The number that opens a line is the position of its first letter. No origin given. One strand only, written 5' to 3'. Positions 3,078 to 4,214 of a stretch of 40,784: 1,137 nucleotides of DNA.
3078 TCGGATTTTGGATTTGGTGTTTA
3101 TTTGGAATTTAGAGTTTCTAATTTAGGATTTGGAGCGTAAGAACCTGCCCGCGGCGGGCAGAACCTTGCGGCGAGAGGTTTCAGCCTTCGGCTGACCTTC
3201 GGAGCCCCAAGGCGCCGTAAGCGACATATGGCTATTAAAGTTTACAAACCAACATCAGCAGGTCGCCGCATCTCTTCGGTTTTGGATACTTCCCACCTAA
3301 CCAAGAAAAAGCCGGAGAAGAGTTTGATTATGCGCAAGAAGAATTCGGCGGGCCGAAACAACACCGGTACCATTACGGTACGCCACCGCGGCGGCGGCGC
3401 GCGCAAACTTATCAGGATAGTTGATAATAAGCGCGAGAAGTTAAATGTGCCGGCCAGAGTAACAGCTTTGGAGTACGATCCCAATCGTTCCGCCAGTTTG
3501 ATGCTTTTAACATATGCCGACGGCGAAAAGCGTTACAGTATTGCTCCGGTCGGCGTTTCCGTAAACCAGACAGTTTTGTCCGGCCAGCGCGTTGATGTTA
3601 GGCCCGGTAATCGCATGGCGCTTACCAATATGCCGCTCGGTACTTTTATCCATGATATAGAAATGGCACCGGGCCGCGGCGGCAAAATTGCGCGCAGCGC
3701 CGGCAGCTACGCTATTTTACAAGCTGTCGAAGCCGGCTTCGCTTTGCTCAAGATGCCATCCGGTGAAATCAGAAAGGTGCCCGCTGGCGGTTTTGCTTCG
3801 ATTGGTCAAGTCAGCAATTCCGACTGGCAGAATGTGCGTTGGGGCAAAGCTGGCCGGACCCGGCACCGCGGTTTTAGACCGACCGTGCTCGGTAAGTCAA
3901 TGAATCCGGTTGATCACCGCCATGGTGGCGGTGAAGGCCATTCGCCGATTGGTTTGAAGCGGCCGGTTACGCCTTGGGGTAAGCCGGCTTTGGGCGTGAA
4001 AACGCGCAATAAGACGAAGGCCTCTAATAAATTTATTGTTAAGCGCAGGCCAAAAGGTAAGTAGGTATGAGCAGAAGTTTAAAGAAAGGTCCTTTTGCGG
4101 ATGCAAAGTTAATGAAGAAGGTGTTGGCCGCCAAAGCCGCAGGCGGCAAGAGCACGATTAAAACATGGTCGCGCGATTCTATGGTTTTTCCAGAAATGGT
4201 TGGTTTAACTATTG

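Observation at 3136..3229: Nested, 100% identical GC-rich structured module ending exactly at the start codons of rplB and rplP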

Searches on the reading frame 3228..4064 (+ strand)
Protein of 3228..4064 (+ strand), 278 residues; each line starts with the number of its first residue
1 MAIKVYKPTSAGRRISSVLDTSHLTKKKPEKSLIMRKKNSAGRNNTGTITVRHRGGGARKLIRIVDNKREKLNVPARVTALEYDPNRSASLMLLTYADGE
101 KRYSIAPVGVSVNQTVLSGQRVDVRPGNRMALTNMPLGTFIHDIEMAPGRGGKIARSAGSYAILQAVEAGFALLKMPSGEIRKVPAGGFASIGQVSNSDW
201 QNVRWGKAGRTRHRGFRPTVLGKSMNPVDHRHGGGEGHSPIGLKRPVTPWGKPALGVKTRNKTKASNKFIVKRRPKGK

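Call 14: find_encoding_contigs(protein=window:3228-4064:+, flank=10000, max_places=10)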
Protein window:3228-4064:+ (278 aa): no gene with exactly this product is on record in the collection.

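Call 15: find_homologous_proteins(query=window:3228-4064:+, max_evalue=1e-60)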
Query window:3228-4064:+ (278 aa): 7980 proteins with E <= 1e-60 among 8000 candidates; the best 120 are listed.
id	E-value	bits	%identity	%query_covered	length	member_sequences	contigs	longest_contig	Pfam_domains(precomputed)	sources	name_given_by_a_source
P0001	7.5e-158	542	100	88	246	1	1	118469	PF00181.31,PF03947.25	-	-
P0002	7.1e-157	539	86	100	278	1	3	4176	PF00181.31,PF03947.25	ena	-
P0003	7.1e-157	539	86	100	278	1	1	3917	PF00181.31,PF03947.25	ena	-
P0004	8.1e-147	506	80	100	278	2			PF00181.31,PF03947.25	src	-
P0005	2.4e-145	501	82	99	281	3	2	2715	PF00181.31,PF03947.25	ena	-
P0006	3.1e-144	498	80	97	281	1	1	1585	PF00181.31,PF03947.25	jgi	jgi:large subunit ribosomal protein L2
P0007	7.8e-144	496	82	100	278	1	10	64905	PF00181.31,PF03947.25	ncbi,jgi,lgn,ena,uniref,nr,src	ncbi:MAG: 50S ribosomal protein L2 [Candidatus Doudnabacteria bacterium RIFCSPHIGHO2_02_FULL_46_11]|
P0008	1.2e-136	473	79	100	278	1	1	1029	PF00181.31,PF03947.25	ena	-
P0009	5.1e-135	468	75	99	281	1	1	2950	PF00181.31,PF03947.25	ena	-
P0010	8.4e-124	431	71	99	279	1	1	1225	PF00181.31,PF03947.25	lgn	-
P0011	1.8e-115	403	78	82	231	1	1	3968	PF00181.31,PF03947.25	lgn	-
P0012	9.9e-115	401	67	99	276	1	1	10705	PF00181.31,PF03947.25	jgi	jgi:large subunit ribosomal protein L2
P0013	2.2e-112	393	64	99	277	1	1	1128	PF00181.31,PF03947.25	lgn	-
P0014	3.4e-112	393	66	99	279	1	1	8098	PF00181.31,PF03947.25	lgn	-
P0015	6.6e-112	392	64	99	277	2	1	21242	PF00181.31,PF03947.25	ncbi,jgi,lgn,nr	ncbi:MAG TPA: 50S ribosomal protein L2 [Patescibacteria group bacterium]|jgi:large subunit ribosomal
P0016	7.1e-112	392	65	99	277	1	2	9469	PF00181.31,PF03947.25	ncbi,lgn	ncbi:MAG: 50S ribosomal protein L2 [Acidobacteriaceae bacterium]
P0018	8.2e-111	388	64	99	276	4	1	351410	PF00181.31,PF03947.25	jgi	jgi:large subunit ribosomal protein L2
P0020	1.8e-110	387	64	99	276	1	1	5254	PF00181.31,PF03947.25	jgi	jgi:large subunit ribosomal protein L2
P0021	2.4e-110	387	65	99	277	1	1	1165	PF00181.31,PF03947.25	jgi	jgi:large subunit ribosomal protein L2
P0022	2.4e-110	387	66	99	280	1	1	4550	PF00181.31,PF03947.25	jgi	jgi:large subunit ribosomal protein L2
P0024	5.1e-110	386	63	99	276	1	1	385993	PF00181.31,PF03947.25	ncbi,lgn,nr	ncbi:MAG TPA: 50S ribosomal protein L2 [Patescibacteria group bacterium]|nr:50S ribosomal protein L2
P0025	7.4e-110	385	64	99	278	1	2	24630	PF00181.31,PF03947.25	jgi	jgi:large subunit ribosomal protein L2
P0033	3.0e-109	383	66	99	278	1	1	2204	PF00181.31,PF03947.25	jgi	jgi:large subunit ribosomal protein L2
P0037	4.2e-109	383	62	99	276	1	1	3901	PF00181.31,PF03947.25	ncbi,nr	ncbi:MAG: 50S ribosomal protein L2 [Candidatus Doudnabacteria bacterium]|nr:50S ribosomal protein L2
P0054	4.6e-108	379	62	99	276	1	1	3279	PF00181.31,PF03947.25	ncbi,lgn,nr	ncbi:MAG: 50S ribosomal protein L2 [Candidatus Doudnabacteria bacterium]|nr:50S ribosomal protein L2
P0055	4.7e-108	379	64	99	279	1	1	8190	PF00181.31,PF03947.25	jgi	jgi:large subunit ribosomal protein L2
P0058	5.6e-108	379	64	99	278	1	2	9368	PF00181.31,PF03947.25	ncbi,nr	ncbi:MAG TPA: 50S ribosomal protein L2 [Patescibacteria group bacterium]|nr:50S ribosomal protein L2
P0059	6.1e-108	379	63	99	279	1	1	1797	PF00181.31,PF03947.25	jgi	jgi:large subunit ribosomal protein L2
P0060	6.2e-108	379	63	99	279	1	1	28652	PF00181.31,PF03947.25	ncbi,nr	ncbi:MAG: 50S ribosomal protein L2 [Candidatus Doudnabacteria bacterium]|nr:50S ribosomal protein L2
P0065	9.3e-108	378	62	99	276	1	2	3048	PF00181.31,PF03947.25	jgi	jgi:large subunit ribosomal protein L2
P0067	1.1e-107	378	63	99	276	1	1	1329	PF00181.31,PF03947.25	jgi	jgi:large subunit ribosomal protein L2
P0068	1.2e-107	378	63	99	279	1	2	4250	PF00181.31,PF03947.25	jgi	jgi:large subunit ribosomal protein L2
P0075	2.5e-107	377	61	99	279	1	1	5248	PF00181.31,PF03947.25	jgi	jgi:large subunit ribosomal protein L2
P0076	2.5e-107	377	64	99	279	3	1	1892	PF00181.31,PF03947.25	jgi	jgi:large subunit ribosomal protein L2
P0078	2.6e-107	377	62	99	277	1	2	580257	PF00181.31,PF03947.25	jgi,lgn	jgi:large subunit ribosomal protein L2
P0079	2.6e-107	377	63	99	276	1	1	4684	PF00181.31,PF03947.25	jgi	jgi:large subunit ribosomal protein L2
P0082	3.5e-107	376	64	99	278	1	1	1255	PF00181.31,PF03947.25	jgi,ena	jgi:large subunit ribosomal protein L2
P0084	4.0e-107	376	63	99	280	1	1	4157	PF00181.31,PF03947.25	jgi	jgi:large subunit ribosomal protein L2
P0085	4.7e-107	376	63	99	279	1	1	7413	PF00181.31,PF03947.25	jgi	jgi:large subunit ribosomal protein L2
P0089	8.3e-107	375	64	99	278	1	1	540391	PF00181.31,PF03947.25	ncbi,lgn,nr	ncbi:MAG: ribosomal protein [Candidatus Doudnabacteria bacterium]|nr:ribosomal protein [Candidatus D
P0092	9.6e-107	375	64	99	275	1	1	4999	PF00181.31,PF03947.25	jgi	jgi:large subunit ribosomal protein L2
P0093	1.0e-106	375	61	99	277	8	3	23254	PF00181.31,PF03947.25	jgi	jgi:large subunit ribosomal protein L2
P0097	1.3e-106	374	61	99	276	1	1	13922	PF00181.31,PF03947.25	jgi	jgi:large subunit ribosomal protein L2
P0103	1.5e-106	374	63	99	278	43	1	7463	PF00181.31,PF03947.25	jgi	jgi:large subunit ribosomal protein L2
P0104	1.5e-106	374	61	99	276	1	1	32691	PF00181.31,PF03947.25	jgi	jgi:large subunit ribosomal protein L2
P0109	2.0e-106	374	64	99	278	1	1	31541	PF00181.31,PF03947.25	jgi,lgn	jgi:large subunit ribosomal protein L2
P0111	2.4e-106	373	64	99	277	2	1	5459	PF00181.31,PF03947.25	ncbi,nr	ncbi:50S ribosomal protein L2 [Patescibacteria group bacterium]|nr:50S ribosomal protein L2 [Patesci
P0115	3.9e-106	373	61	100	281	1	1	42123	PF00181.31,PF03947.25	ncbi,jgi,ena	ncbi:MAG: 50S ribosomal protein L2 [Candidatus Buchananbacteria bacterium]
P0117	4.0e-106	373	63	99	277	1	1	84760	PF00181.31,PF03947.25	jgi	jgi:large subunit ribosomal protein L2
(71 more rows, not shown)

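Call 16: find_encoding_contigs(protein=P0007, flank=6000, max_places=4)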
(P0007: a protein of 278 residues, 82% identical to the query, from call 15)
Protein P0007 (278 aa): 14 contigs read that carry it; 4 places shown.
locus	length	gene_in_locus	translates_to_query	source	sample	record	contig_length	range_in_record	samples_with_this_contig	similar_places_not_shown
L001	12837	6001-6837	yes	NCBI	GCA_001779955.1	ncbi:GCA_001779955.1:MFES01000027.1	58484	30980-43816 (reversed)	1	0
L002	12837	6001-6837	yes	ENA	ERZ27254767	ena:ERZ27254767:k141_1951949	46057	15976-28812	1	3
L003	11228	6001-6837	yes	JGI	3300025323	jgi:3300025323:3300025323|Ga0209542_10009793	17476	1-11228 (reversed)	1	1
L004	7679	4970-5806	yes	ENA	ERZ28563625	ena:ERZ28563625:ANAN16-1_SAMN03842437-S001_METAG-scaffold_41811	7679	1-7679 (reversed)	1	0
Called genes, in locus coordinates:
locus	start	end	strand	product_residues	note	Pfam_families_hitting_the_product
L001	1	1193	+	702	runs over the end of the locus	PF00009:GTP_EFTU, PF22042:EF-G_D2, PF03144:GTP_EFTU_D2, PF14492:EFG_III, PF16658:RF3_C (weak), PF03764:EFG_IV, PF00679:EFG_C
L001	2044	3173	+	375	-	PF00009:GTP_EFTU, PF03144:GTP_EFTU_D2, PF03143:GTP_EFTU_D3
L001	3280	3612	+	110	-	PF00338:Ribosomal_S10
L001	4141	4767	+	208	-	PF00297:Ribosomal_L3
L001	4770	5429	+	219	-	PF00573:Ribosomal_L4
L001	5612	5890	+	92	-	PF00276:Ribosomal_L23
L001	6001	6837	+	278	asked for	PF00181:Ribosomal_L2_N, PF03947:Ribosomal_L2_C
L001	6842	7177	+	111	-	PF00203:Ribosomal_S19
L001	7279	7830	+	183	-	PF00237:Ribosomal_L22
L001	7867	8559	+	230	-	PF07650:KH_2, PF00189:Ribosomal_S3_C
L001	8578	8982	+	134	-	PF00252:Ribosomal_L16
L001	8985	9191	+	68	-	PF00831:Ribosomal_L29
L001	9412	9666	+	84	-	PF00366:Ribosomal_S17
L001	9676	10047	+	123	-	PF00238:Ribosomal_L14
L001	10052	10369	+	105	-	PF00467:KOW, PF17136:ribosomal_L24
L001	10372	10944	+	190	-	PF00281:Ribosomal_L5, PF00673:Ribosomal_L5_C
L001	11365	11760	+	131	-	PF00410:Ribosomal_S8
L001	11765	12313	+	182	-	PF00347:Ribosomal_L6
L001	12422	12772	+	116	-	PF00861:Ribosomal_L18p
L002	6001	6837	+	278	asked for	PF00181:Ribosomal_L2_N, PF03947:Ribosomal_L2_C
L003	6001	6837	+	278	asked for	PF00181:Ribosomal_L2_N, PF03947:Ribosomal_L2_C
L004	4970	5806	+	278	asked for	PF00181:Ribosomal_L2_N, PF03947:Ribosomal_L2_C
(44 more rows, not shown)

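Call 17: find_encoding_contigs(protein=P0002, flank=6000, max_places=4)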
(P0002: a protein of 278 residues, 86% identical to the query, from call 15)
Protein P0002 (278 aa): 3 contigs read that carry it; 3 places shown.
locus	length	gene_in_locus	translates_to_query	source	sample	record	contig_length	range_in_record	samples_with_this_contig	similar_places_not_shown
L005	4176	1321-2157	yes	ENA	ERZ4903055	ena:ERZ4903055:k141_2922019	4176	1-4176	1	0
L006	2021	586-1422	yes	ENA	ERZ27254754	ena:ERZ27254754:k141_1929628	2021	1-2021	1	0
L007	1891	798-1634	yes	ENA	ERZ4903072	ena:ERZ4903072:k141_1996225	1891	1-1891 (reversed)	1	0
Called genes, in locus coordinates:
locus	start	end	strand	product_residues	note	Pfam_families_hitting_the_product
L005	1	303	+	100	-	?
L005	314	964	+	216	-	PF00573:Ribosomal_L4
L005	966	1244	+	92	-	PF00276:Ribosomal_L23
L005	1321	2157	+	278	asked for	PF00181:Ribosomal_L2_N, PF03947:Ribosomal_L2_C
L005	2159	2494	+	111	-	PF00203:Ribosomal_S19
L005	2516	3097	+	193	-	PF00237:Ribosomal_L22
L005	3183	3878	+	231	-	PF07650:KH_2, PF00189:Ribosomal_S3_C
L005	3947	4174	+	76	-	?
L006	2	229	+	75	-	?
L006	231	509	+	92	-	PF00276:Ribosomal_L23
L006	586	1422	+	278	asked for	PF00181:Ribosomal_L2_N, PF03947:Ribosomal_L2_C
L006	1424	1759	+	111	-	PF00203:Ribosomal_S19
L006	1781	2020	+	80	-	?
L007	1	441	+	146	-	?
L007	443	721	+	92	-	PF00276:Ribosomal_L23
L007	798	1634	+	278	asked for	PF00181:Ribosomal_L2_N, PF03947:Ribosomal_L2_C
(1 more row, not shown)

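Call 18: find_encoding_contigs(protein=P0003, flank=6000, max_places=4)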
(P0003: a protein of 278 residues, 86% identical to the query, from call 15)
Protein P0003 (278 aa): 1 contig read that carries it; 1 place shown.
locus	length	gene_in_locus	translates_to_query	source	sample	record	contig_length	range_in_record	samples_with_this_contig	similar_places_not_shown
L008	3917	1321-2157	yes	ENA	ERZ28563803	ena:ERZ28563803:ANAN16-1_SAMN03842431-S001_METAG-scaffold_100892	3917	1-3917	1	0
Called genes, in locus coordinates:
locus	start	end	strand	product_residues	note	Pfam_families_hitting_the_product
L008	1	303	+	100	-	?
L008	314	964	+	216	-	PF00573:Ribosomal_L4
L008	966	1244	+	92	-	PF00276:Ribosomal_L23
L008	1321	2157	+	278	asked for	PF00181:Ribosomal_L2_N, PF03947:Ribosomal_L2_C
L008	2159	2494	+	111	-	PF00203:Ribosomal_S19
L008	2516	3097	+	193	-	PF00237:Ribosomal_L22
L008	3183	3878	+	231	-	PF07650:KH_2, PF00189:Ribosomal_S3_C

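Call 31: find_encoding_contigs(protein=P0001, flank=10000, max_places=3)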
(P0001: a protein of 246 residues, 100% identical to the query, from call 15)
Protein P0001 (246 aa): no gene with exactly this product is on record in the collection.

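Call 38: find_encoding_contigs(protein=P0005, flank=6000, max_places=3)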
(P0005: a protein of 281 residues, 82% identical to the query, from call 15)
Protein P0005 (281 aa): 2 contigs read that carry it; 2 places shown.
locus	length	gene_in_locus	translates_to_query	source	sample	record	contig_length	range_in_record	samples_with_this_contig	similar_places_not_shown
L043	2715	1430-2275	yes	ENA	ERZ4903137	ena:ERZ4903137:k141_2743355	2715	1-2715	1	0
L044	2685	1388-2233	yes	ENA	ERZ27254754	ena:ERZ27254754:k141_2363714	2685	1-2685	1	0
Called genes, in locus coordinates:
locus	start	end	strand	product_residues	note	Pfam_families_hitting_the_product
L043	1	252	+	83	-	?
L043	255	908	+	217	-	PF00573:Ribosomal_L4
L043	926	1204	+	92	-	PF00276:Ribosomal_L23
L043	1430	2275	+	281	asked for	PF00181:Ribosomal_L2_N, PF03947:Ribosomal_L2_C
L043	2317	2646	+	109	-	PF00203:Ribosomal_S19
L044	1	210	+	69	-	?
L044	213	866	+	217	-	PF00573:Ribosomal_L4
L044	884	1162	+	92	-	PF00276:Ribosomal_L23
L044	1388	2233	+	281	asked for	PF00181:Ribosomal_L2_N, PF03947:Ribosomal_L2_C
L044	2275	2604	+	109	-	PF00203:Ribosomal_S19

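Call 39: find_encoding_contigs(protein=P0009, flank=6000, max_places=3)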
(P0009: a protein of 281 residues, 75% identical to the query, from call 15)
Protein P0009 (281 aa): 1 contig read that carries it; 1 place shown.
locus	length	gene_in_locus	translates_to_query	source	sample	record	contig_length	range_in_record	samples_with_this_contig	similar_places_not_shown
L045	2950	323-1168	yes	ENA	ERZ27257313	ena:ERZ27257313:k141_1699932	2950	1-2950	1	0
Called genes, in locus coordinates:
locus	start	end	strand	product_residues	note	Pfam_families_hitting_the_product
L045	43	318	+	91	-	PF00276:Ribosomal_L23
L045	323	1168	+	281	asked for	PF00181:Ribosomal_L2_N, PF03947:Ribosomal_L2_C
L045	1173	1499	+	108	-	PF00203:Ribosomal_S19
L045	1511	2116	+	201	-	PF00237:Ribosomal_L22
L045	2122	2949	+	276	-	?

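Call 57: find_encoding_contigs(protein=P0089, flank=7000, max_places=1)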
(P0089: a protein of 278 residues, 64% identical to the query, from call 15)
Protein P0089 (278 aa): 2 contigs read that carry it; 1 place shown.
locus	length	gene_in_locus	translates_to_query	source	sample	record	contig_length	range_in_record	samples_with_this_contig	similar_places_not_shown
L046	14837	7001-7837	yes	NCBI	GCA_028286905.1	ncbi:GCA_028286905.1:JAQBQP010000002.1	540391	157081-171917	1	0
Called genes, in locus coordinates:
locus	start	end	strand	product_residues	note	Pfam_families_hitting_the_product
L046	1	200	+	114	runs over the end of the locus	-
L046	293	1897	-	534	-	-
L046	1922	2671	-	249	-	-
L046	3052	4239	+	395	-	PF00009:GTP_EFTU, PF03144:GTP_EFTU_D2, PF03143:GTP_EFTU_D3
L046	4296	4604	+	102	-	-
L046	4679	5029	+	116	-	PF00338:Ribosomal_S10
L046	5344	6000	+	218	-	PF00297:Ribosomal_L3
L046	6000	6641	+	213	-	PF00573:Ribosomal_L4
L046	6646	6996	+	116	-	PF00276:Ribosomal_L23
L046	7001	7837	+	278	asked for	PF00181:Ribosomal_L2_N, PF03947:Ribosomal_L2_C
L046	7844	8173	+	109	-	PF00203:Ribosomal_S19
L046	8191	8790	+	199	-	PF00237:Ribosomal_L22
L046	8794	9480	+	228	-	PF07650:KH_2, PF05316:VAR1 (weak), PF00189:Ribosomal_S3_C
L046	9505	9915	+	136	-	PF00252:Ribosomal_L16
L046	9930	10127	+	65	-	PF00831:Ribosomal_L29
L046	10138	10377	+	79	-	PF00366:Ribosomal_S17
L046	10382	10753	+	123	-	PF00238:Ribosomal_L14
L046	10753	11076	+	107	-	PF00467:KOW (weak), PF17136:ribosomal_L24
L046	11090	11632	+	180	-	PF00281:Ribosomal_L5, PF00673:Ribosomal_L5_C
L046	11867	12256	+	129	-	PF00410:Ribosomal_S8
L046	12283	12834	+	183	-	PF00347:Ribosomal_L6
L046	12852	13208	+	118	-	PF00861:Ribosomal_L18p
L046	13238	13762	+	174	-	PF00333:Ribosomal_S5, PF03719:Ribosomal_S5_C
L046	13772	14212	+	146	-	PF00828:Ribosomal_L27A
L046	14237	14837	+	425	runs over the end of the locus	PF00344:SecY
